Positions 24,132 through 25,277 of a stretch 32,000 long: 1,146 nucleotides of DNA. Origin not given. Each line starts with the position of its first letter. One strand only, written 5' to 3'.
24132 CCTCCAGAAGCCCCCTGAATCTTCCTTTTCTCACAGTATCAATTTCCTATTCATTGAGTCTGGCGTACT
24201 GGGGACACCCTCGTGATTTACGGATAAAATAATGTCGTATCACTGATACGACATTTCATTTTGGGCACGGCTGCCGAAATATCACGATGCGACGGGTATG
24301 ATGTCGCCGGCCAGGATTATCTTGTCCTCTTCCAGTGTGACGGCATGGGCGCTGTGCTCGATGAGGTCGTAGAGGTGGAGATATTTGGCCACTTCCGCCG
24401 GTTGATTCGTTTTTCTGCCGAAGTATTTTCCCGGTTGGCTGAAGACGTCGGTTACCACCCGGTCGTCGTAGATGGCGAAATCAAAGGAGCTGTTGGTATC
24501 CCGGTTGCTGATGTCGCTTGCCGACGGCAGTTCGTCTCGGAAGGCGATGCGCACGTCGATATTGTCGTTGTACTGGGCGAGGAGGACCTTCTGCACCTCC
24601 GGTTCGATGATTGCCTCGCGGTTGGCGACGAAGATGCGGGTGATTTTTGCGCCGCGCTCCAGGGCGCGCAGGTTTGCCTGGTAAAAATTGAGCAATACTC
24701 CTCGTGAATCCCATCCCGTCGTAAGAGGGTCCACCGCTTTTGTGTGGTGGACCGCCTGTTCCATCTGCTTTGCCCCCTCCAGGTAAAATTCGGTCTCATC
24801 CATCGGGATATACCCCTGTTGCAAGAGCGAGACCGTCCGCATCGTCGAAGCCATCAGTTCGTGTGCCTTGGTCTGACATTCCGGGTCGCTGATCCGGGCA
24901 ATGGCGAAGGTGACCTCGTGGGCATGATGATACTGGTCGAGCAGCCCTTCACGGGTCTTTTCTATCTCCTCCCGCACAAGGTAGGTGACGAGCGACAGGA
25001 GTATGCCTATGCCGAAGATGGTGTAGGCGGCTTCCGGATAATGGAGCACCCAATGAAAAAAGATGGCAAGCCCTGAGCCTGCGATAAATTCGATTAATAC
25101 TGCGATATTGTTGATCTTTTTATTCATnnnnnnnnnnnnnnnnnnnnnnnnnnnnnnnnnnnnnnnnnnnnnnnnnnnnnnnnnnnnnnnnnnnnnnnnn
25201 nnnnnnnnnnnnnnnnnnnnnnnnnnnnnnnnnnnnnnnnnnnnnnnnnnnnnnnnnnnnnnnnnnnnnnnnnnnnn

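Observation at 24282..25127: Riboswitch-controlled orphan two-TM protein next to RM and MNT/HEPN genes: a candidate second-messenger-gated membrane effector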

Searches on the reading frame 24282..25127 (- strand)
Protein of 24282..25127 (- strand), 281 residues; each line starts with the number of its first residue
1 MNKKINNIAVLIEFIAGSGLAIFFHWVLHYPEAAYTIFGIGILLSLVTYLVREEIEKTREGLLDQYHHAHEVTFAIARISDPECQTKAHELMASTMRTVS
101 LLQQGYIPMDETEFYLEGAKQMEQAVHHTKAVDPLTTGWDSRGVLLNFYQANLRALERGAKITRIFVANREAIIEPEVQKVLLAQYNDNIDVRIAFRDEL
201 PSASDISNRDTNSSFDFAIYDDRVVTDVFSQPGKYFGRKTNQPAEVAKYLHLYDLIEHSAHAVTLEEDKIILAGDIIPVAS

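Call 4: search_protein_families(library=pfam, proteins=[window:24282-25127:-], max_evalue=10)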
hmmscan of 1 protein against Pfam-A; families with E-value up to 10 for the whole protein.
window:24282-25127:- (281 aa): 1 family
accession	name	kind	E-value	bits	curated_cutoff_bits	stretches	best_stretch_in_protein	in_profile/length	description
PF00687.26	Ribosomal_L1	-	0.13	12.3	32.2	1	208-247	83-122/198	Ribosomal protein L1p/L10e family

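Call 5: search_protein_families(library=ncbifam, proteins=[window:24282-25127:-], max_evalue=10)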
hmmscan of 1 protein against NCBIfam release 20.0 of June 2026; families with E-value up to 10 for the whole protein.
window:24282-25127:- (281 aa): 2 families
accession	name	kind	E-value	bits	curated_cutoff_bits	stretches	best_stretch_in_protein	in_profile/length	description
NF038319.1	DISARM_DrmC_I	equivalog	0.065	12.7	133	1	77-211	27-156/236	DISARM system phospholipase D-like protein DrmC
NF041892.1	DgcN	equivalog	0.091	11.7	480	1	154-227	51-122/326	N-acetyltransferase DgcN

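Call 6: search_protein_families(library=padloc, proteins=[window:24282-25127:-], max_evalue=10)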
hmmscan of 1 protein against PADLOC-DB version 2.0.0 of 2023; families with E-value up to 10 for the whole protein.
window:24282-25127:- (281 aa): 0 families

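Call 7: find_homologous_proteins(query=window:24282-25127:-, max_evalue=0.001)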
Query window:24282-25127:- (281 aa): 1022 proteins with E <= 0.001 among 2429 candidates; the best 120 are listed.
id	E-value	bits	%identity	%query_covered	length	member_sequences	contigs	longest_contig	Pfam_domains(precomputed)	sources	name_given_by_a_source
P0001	9.4e-183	624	100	100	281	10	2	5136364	-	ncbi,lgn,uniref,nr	ncbi:hypothetical protein [Geotalea uraniireducens]|uniref:Uncharacterized protein n=1 Tax=Geotalea 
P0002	8.4e-181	617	99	100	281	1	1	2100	-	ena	-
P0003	3.3e-174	596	95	100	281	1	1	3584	-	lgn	-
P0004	6.1e-162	555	89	100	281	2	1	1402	-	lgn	-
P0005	1.4e-153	528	83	100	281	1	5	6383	-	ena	-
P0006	1.4e-153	528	82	100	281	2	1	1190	-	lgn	-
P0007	3.4e-152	523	81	100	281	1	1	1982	-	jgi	jgi:hypothetical protein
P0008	8.6e-152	522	81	100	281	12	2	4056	-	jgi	jgi:hypothetical protein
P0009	1.5e-151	521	81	100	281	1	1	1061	-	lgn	-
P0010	9.8e-151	519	82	100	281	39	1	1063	-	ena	-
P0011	3.8e-150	517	81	100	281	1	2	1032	-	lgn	-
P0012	3.8e-150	517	81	100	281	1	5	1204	-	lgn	-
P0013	1.0e-149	515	81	100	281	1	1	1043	-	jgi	-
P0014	1.5e-149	515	81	100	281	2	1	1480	-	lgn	-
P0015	2.1e-149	514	81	100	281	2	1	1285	-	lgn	-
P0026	6.3e-148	510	80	100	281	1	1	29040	-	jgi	jgi:hypothetical protein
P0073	7.6e-142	490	78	98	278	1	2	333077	-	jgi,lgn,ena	jgi:hypothetical protein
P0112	7.7e-139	480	74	99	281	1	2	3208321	-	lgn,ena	-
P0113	9.2e-139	479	76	99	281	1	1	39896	-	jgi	jgi:hypothetical protein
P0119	5.5e-137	474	74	100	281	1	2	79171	-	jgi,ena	-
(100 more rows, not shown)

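Call 8: search_solved_structures(query=window:24282-25127:-, max_evalue=10, show_alignments=2)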
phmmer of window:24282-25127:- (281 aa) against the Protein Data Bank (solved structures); distinct sequences matched with E-value up to 10: 0.

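Call 10: find_related_loci(query=window:24282-25127:-, collection=genome_contigs, flank=8000)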
Query window:24282-25127:- (281 aa) in genome_contigs; peptide patterns used: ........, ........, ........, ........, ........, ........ (x = any residue, [..] = any of these).
130 stretches matched a pattern; 5 encode a relative of the query (tblastn E <= 1e-3); 5 distinct loci.
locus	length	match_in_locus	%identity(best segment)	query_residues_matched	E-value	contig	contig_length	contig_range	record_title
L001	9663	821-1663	90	1-281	2e-179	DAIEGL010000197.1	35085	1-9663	MAG TPA_asm: Geobacter sp. isolate clean984 k141_2757027, whole genome shotgun sequence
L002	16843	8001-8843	78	1-281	1e-152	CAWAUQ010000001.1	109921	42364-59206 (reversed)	MAG: uncultured delta proteobacterium isolate MFD03899.bin.2.116 genome assembly, contig: contig_10783, whole genome sho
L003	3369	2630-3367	81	7-252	6e-145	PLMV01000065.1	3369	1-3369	MAG: Syntrophaceae bacterium isolate fen_1165 73.20120800_E2X.4_contig_13226, whole genome shotgun sequence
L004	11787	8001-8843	63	1-281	1e-125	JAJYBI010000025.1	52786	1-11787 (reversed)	MAG: Deltaproteobacteria bacterium isolate BP8.bin75 NODE_762_length_52786_cov_2.092311, whole genome shotgun sequence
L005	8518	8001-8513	83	1-171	7e-97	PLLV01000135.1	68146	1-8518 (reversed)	MAG: Syntrophaceae bacterium isolate fen_1168 73.20120800_E3S.49_contig_6163, whole genome shotgun sequence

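Call 16: find_encoding_contigs(protein=P0001, flank=10000, max_places=3)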
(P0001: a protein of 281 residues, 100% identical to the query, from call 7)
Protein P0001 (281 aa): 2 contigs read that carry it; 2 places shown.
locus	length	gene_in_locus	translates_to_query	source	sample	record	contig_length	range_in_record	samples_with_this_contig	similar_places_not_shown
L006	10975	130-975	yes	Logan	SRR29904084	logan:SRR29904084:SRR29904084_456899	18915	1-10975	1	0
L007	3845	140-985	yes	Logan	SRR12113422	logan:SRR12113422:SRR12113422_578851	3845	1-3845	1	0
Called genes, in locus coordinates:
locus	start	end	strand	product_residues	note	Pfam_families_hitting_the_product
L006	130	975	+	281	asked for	-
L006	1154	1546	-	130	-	PF05168:HEPN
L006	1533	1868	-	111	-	PF01909:NTP_transf_2, PF18765:Polbeta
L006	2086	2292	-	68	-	PF17761:DUF1016_N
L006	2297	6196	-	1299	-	PF23653:DUF7149, PF25120:DUF7814, PF20473:MmeI_Mtase (faint), PF07669:Eco57I, PF12950:TaqI_C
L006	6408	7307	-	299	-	PF01545:Cation_efflux, PF16916:ZT_dimer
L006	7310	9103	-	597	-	PF01368:DHH, PF02272:DHHA1, PF17768:RecJ_OB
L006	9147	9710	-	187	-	PF21033:RMD1-3 (faint), PF23914:TPR_CcmH_CycH (weak), PF00515:TPR_1, PF07719:TPR_2 (weak), PF13424:TPR_12 (weak), PF13414:TPR_11 (weak), PF13431:TPR_17 (weak), PF13414:TPR_11 (weak), +6 more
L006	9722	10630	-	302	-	PF02355:SecD_SecF_C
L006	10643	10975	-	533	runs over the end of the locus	PF07549:Sec_GG (weak), PF21760:SecD_1st, PF22599:SecDF_P1_head, PF02355:SecD_SecF_C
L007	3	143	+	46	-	?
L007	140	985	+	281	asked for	-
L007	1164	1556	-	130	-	PF05168:HEPN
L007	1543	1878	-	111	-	PF01909:NTP_transf_2, PF18765:Polbeta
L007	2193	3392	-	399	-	PF04326:SLFN_AlbA_2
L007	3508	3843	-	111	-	?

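Call 17: find_encoding_contigs(protein=P0112, flank=8000, max_places=2)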
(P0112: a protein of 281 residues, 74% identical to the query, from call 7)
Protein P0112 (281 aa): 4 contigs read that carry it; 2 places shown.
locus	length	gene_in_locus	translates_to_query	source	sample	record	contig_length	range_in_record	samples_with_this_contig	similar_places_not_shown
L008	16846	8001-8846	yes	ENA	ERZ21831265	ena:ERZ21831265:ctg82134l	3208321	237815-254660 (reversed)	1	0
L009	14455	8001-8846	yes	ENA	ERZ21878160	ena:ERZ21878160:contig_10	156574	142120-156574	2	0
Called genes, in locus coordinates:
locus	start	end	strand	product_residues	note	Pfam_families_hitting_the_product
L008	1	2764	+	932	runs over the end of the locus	PF00005:ABC_tran, PF13304:AAA_21 (weak), PF00005:ABC_tran, PF12679:ABC2_membrane_2, PF12698:ABC2_membrane_3, PF01061:ABC2_membrane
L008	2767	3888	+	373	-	PF12679:ABC2_membrane_2, PF12698:ABC2_membrane_3, PF01061:ABC2_membrane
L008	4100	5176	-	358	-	PF00753:Lactamase_B (weak), PF13483:Lactamase_B_3, PF12706:Lactamase_B_2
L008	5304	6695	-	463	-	PF13091:PLDc_2, PF00614:PLDc (weak), PF13091:PLDc_2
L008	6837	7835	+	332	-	PF03372:Exo_endo_phos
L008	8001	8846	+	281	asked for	-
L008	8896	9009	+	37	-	-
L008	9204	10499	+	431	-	PF00691:OmpA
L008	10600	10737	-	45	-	-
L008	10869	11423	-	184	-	PF04366:Ysc84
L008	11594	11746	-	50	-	PF11752:DUF3309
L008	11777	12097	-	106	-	-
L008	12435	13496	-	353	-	PF04055:Radical_SAM, PF13282:DUF4070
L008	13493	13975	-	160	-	-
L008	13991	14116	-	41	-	-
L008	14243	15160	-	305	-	PF18948:DUF5692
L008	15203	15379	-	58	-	-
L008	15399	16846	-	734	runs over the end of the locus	PF20245:DUF6600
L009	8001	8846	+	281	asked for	-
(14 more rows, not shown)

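Call 18: find_encoding_contigs(protein=P0073, flank=8000, max_places=2)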
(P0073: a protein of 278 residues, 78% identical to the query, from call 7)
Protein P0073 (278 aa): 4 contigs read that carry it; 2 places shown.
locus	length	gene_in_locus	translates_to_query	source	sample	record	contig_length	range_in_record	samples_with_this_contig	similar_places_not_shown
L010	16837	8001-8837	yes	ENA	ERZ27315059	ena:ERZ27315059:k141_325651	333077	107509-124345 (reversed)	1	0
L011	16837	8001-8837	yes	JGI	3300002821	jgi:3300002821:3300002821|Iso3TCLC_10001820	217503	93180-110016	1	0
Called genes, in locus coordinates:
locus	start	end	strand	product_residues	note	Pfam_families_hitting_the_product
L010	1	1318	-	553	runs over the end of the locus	PF21305:type_II_gspD_N0, PF03958:Secretin_N, PF00263:Secretin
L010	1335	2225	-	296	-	PF11356:T2SSC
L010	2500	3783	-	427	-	PF13205:Big_5, PF11999:Ice_binding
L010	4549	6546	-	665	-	PF08448:PAS_4 (weak), PF00989:PAS (weak), PF13188:PAS_8, PF13426:PAS_9, PF00158:Sigma54_activat, PF14532:Sigma54_activ_2, PF07728:AAA_5 (weak), PF25601:AAA_lid_14, +1 more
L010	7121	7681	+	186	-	PF18011:Catalase_C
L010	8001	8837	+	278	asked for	-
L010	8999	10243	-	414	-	PF08448:PAS_4 (weak), PF00512:HisKA, PF02518:HATPase_c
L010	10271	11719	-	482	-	PF00154:RecA_N (faint), PF03796:DnaB_C (faint), PF05625:PAXNEB (faint), PF06745:ATPase, PF13481:AAA_25, PF23442:DUF7125 (weak), PF06745:ATPase, PF13481:AAA_25, +10 more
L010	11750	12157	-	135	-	-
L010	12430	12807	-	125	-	PF02518:HATPase_c (weak)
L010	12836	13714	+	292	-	PF03631:Virul_fac_BrkB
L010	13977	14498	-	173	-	PF06271:RDD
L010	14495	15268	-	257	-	PF20260:PUA_4 (weak), PF04452:Methyltrans_RNA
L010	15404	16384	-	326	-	PF06325:PrmA, PF01135:PCMT (weak), PF05175:MTS, PF13489:Methyltransf_23, PF02475:TRM5-TYW2_MTfase, PF08241:Methyltransf_11, PF13649:Methyltransf_25, PF13847:Methyltransf_31, +3 more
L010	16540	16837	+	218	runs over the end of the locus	PF13241:NAD_binding_7, PF03807:F420_oxidored (faint), PF14824:Sirohm_synth_M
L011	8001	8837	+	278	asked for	-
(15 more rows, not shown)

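Call 19: predict_structure(alignment_id=A1)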
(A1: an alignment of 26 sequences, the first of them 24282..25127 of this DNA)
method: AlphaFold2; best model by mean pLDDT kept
length: 281 residues; sequences in the alignment: 26
mean_pLDDT: 51.4   pTM: 0.37
mean pLDDT of the five models: 51.4, 50.3, 49.8, 44.8, 38.6
residues with pLDDT >= 90: 0; 70-90: 14; 50-70: 151; < 50: 116
segments of 3 or more residues with pLDDT < 50: 1-7, 53-55, 69-80, 94-148, 202-214, 228-238, 274-276, 278-281
pLDDT, mean of each block of 10 residues (from residue 1): 48 56 54 54 54 50 50 46 54 48 39 34 32 36 42 53 66 68 69 70 41 49 51 41 61 65 64 50 36
secondary structure, 60 per line:
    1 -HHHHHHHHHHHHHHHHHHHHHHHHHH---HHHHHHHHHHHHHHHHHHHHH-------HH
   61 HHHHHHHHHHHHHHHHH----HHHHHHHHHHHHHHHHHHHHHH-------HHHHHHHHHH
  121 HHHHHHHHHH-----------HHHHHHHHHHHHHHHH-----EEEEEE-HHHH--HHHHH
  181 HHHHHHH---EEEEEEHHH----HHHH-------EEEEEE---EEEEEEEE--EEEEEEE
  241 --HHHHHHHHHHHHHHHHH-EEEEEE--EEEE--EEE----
elements in order: H2-27 H31-51 H59-77 H82-103 H111-130 H142-157 E163-168 H170-173 H176-187 E191-196 H204-207 E215-220 E224-231 E234-240 H243-259 E261-266 E269-272 E275-277

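Call 22: list_cluster_members(proteins=[P0001])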
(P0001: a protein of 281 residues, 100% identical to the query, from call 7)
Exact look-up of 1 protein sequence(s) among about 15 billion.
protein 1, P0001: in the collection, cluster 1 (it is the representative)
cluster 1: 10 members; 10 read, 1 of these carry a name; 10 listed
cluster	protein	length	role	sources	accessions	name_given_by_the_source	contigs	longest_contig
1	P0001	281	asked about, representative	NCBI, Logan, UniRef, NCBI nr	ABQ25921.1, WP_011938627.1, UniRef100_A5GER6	hypothetical protein [Geotalea uraniireducens] | Uncharacterized protein n=1 Tax=Geotalea uraniireducens (strain Rf4) TaxID=351605 ...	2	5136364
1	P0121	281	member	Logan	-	-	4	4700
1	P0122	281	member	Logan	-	-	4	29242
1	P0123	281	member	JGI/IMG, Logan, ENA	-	-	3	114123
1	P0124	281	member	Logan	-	-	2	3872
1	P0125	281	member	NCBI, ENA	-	-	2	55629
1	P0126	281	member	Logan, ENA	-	-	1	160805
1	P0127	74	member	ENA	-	-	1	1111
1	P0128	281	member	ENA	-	-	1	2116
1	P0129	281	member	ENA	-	-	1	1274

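Call 33: find_encoding_contigs(protein=P0119, flank=8000, max_places=2)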
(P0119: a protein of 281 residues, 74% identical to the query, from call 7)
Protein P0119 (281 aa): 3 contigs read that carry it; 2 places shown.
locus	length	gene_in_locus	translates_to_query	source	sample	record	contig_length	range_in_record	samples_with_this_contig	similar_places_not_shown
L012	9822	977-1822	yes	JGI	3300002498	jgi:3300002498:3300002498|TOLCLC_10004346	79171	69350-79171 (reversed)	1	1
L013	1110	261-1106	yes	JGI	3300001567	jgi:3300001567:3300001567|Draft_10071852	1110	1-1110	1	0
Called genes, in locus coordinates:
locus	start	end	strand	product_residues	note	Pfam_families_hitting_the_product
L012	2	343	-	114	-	?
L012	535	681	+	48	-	PF13211:DUF4019 (weak)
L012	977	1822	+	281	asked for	-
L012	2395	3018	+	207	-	-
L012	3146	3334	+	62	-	PF12728:HTH_17 (weak)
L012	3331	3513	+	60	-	-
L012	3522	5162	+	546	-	PF09250:Prim-Pol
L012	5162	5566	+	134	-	PF01844:HNH (weak)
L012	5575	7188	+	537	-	PF03354:TerL_ATPase, PF20441:TerL_nuclease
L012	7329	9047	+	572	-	PF05065:Phage_capsid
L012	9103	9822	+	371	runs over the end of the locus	PF04860:Phage_portal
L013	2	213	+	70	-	?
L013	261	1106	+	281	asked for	-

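Call 34: find_encoding_contigs(protein=P0113, flank=8000, max_places=2)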
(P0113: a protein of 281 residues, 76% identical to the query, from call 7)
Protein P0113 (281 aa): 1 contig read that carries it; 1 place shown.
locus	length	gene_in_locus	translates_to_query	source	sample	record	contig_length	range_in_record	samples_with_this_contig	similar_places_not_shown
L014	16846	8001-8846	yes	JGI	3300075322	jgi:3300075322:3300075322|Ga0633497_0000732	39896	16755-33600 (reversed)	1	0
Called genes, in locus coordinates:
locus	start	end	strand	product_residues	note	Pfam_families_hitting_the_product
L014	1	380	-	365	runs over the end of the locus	PF18854:baeRF_family10, PF03464:eRF1_2, PF18844:baeRF_family2, PF18856:baeRF_family12 (faint), PF18859:acVLRF1, PF18846:baeRF_family5 (weak)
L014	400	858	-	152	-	PF08534:Redoxin, PF00578:AhpC-TSA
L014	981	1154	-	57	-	-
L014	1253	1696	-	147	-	PF03625:DUF302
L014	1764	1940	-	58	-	-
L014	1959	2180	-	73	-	-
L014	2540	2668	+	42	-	-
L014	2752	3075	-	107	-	-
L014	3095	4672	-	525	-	-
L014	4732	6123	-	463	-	PF13091:PLDc_2, PF00614:PLDc (weak), PF13091:PLDc_2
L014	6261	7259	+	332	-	PF03372:Exo_endo_phos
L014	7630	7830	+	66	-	PF00313:CSD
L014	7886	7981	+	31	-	-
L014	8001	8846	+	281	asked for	-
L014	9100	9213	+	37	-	-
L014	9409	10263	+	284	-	PF00691:OmpA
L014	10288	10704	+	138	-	-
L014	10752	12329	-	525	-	PF14134:DUF4301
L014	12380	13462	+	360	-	PF08240:ADH_N, PF00107:ADH_zinc_N (weak)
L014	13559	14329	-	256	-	PF01144:CoA_trans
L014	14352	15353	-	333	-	PF01144:CoA_trans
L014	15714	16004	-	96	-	-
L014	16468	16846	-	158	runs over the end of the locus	PF03061:4HBT (weak)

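Call 35: find_encoding_contigs(protein=P0026, flank=8000, max_places=2)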
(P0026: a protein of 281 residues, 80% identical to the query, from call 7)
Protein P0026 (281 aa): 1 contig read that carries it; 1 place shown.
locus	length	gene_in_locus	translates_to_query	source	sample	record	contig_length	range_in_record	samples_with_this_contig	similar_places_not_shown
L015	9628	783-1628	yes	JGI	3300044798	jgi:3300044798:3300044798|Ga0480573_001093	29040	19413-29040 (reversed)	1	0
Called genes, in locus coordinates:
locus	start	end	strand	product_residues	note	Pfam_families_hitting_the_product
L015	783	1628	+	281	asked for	-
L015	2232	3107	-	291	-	PF18335:SH3_13, PF13538:UvrD_C_2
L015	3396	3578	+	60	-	-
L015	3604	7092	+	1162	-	PF02384:N6_Mtase (weak), PF18135:Type_ISP_C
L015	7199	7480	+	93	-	-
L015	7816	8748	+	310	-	PF00561:Abhydrolase_1, PF12146:Hydrolase_4, PF12697:Abhydrolase_6, PF03096:Ndr (weak)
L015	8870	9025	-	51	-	-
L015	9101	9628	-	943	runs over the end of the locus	PF00580:UvrD-helicase, PF13245:AAA_19, PF13361:UvrD_C, PF13538:UvrD_C_2 (faint), PF12705:PDDEXK_1 (weak)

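Call 40: search_protein_representatives(alignment_id=A1)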
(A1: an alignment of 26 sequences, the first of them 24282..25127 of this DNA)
Query: 26 sequences, 281 profile positions. Proteins with E-value up to 0.001 (for the whole library): 197; up to 1e-10: 62; up to 1e-30: 30. The best 150 are listed.
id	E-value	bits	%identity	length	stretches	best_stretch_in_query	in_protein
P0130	5.4e-121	419.7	-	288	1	3-280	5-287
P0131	9.5e-98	343.4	-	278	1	3-271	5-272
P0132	8.9e-88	310.7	-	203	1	80-280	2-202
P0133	6.0e-86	304.7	-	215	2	2-106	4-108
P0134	1.2e-82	293.9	-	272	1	8-271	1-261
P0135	1.9e-78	280.1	-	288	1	1-171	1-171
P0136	1.2e-75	271.0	-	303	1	8-271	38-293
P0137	1.4e-71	257.6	-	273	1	4-270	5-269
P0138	3.5e-71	256.3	-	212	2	2-147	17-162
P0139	2.4e-70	253.5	-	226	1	2-186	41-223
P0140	9.6e-66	238.4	-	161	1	124-240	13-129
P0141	1.8e-59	217.8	-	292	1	12-274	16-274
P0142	6.0e-59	216.1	-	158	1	135-277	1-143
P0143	2.1e-55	204.5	-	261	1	2-142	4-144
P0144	3.2e-50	187.5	-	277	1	10-263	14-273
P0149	7.9e-39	150.1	-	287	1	10-260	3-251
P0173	1.7e-19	86.7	-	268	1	7-202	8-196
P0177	8.3e-16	74.6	-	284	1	7-236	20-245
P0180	3.8e-15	72.4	-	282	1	7-254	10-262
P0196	1.6e-09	54.0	-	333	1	22-260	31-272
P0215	1.1e-07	48.0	-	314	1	21-258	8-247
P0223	2.3e-07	46.9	-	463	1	60-202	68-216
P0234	9.1e-07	44.9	-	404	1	70-199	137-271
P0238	1.5e-06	44.2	-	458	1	65-203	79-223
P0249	3.6e-06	43.0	-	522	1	82-199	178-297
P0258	8.0e-06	41.8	-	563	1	130-259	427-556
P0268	3.1e-05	39.9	-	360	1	8-199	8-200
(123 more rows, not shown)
